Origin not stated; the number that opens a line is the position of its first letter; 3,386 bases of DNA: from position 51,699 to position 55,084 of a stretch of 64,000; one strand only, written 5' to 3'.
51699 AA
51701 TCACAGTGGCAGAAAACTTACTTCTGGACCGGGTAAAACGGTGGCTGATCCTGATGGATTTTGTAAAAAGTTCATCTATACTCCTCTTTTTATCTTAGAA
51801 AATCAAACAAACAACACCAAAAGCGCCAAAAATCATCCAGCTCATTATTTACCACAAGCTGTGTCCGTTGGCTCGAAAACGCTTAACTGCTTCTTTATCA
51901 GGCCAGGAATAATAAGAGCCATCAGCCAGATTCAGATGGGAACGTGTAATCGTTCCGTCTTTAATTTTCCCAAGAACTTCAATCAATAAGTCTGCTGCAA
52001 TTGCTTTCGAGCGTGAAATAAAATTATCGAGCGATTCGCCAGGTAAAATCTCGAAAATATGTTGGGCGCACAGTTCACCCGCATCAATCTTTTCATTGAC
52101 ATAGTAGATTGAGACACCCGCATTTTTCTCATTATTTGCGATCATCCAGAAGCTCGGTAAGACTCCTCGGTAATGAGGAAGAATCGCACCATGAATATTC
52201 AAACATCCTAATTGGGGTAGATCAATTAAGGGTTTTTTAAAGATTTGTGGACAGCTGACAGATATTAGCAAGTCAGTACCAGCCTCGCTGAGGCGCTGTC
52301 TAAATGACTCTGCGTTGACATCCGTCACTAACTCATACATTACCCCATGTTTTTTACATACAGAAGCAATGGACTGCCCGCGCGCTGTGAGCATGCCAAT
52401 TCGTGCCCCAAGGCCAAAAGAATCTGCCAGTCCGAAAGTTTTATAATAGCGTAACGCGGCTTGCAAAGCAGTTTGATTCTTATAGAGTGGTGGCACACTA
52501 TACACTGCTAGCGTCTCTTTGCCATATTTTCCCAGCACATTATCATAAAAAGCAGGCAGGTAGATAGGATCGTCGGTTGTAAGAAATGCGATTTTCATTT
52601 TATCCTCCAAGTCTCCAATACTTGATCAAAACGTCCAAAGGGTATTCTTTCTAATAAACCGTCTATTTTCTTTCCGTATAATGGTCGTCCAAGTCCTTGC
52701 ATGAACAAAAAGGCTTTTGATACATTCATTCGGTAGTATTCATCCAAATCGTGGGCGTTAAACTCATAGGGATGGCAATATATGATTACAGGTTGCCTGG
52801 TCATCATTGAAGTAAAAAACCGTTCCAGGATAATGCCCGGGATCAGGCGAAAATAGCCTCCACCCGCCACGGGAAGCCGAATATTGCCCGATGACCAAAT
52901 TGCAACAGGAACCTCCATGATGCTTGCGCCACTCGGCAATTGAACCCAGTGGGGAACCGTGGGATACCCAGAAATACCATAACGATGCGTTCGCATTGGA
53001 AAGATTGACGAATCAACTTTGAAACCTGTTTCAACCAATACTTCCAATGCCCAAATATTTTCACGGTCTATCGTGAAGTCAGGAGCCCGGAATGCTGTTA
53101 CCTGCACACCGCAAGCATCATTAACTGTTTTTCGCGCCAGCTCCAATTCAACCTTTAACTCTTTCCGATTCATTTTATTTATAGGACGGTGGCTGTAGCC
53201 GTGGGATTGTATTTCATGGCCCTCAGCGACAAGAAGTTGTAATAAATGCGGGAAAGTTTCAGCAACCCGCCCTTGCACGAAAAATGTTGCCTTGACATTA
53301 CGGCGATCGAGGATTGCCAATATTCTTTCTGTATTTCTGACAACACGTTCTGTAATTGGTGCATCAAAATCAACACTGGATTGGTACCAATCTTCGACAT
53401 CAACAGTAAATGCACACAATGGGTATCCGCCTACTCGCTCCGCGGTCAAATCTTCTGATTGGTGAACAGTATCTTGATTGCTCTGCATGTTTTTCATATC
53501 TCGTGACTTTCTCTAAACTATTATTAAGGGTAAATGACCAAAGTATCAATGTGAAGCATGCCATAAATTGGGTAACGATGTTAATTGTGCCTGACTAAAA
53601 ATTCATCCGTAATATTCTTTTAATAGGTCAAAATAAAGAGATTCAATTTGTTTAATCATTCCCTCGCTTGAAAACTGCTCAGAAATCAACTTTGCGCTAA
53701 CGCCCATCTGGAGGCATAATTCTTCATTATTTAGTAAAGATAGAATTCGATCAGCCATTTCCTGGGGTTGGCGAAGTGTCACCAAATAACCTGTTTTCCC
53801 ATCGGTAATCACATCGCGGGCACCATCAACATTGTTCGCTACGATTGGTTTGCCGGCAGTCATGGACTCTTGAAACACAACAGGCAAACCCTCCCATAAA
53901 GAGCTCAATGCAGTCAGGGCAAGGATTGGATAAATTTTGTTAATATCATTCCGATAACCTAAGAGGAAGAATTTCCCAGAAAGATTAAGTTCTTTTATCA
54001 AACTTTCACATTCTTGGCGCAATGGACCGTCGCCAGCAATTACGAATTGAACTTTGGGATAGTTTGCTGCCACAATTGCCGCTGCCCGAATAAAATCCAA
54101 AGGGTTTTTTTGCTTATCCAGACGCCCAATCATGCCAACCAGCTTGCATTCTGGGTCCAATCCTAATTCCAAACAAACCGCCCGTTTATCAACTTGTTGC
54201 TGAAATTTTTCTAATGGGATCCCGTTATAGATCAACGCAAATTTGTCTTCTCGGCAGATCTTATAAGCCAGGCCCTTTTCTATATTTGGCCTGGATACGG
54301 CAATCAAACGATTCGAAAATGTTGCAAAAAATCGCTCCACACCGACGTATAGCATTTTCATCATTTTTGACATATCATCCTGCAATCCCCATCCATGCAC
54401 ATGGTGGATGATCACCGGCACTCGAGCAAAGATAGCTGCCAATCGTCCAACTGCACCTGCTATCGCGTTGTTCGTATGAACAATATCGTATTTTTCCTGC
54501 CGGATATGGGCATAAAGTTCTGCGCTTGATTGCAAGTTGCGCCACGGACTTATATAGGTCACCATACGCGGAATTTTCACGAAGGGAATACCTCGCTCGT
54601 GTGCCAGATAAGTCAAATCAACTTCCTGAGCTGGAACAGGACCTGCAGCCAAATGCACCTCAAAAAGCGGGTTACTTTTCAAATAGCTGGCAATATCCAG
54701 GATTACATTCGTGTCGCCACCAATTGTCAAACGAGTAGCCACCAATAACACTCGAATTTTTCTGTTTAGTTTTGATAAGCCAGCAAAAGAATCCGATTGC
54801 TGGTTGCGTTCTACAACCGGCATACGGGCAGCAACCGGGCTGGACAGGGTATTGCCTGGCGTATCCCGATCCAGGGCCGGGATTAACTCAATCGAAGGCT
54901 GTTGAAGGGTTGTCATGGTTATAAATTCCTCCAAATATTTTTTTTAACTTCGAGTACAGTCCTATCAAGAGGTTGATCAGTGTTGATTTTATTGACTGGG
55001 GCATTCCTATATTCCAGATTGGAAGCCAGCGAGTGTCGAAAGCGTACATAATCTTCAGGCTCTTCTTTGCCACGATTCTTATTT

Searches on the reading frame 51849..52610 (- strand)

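Call 81: search_protein_families(library=pfam, proteins=[window:51849-52610:-], max_evalue=0.00001)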
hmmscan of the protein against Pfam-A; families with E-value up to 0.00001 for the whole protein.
window:51849-52610:- (253 aa): 1 family
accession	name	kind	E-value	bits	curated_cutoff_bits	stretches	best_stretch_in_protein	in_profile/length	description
PF00551.24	Formyl_trans_N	-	3.8e-22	79.3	26.1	1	100-213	68-181/181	Formyl transferase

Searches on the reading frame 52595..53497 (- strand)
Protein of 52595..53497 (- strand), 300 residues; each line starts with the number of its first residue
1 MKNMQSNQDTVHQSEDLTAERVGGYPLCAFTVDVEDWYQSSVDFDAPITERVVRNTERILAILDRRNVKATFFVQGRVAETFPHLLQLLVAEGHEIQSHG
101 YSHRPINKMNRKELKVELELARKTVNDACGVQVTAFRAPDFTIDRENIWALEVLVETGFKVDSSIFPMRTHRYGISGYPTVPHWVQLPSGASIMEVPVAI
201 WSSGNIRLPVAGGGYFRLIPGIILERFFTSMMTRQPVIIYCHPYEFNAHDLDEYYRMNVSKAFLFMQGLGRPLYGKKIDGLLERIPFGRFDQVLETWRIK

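Call 81: search_protein_families(library=pfam, proteins=[window:52595-53497:-], max_evalue=0.00001)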
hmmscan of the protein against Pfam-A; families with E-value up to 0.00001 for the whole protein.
window:52595-53497:- (300 aa): 2 families
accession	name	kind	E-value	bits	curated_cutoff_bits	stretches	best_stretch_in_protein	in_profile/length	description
PF11959.13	DUF3473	-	6.8e-24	84.7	29.6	1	163-294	1-129/130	Domain of unknown function (DUF3473)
PF01522.26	Polysacc_deac_1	-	3.8e-22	79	23.1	1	53-148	18-113/124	Polysaccharide deacetylase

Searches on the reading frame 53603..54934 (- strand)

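Call 81: search_protein_families(library=pfam, proteins=[window:53603-54934:-], max_evalue=0.00001)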
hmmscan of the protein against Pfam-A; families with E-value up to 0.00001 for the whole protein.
window:53603-54934:- (443 aa): 4 families
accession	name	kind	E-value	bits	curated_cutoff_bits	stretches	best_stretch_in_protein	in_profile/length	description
PF00534.26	Glycos_transf_1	-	4.2e-38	131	26.4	1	259-414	11-169/172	Glycosyl transferases group 1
PF13692.12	Glyco_trans_1_4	-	2.5e-31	109.3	27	1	264-403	2-142/142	Glycosyl transferases group 1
PF13439.12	Glyco_transf_4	-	5.5e-19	69.3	28.5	1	71-242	1-169/170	Glycosyltransferase Family 4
PF13579.12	Glyco_trans_4_4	-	3.9e-14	53.7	29.7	1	77-238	6-158/158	Glycosyl transferase 4-like domain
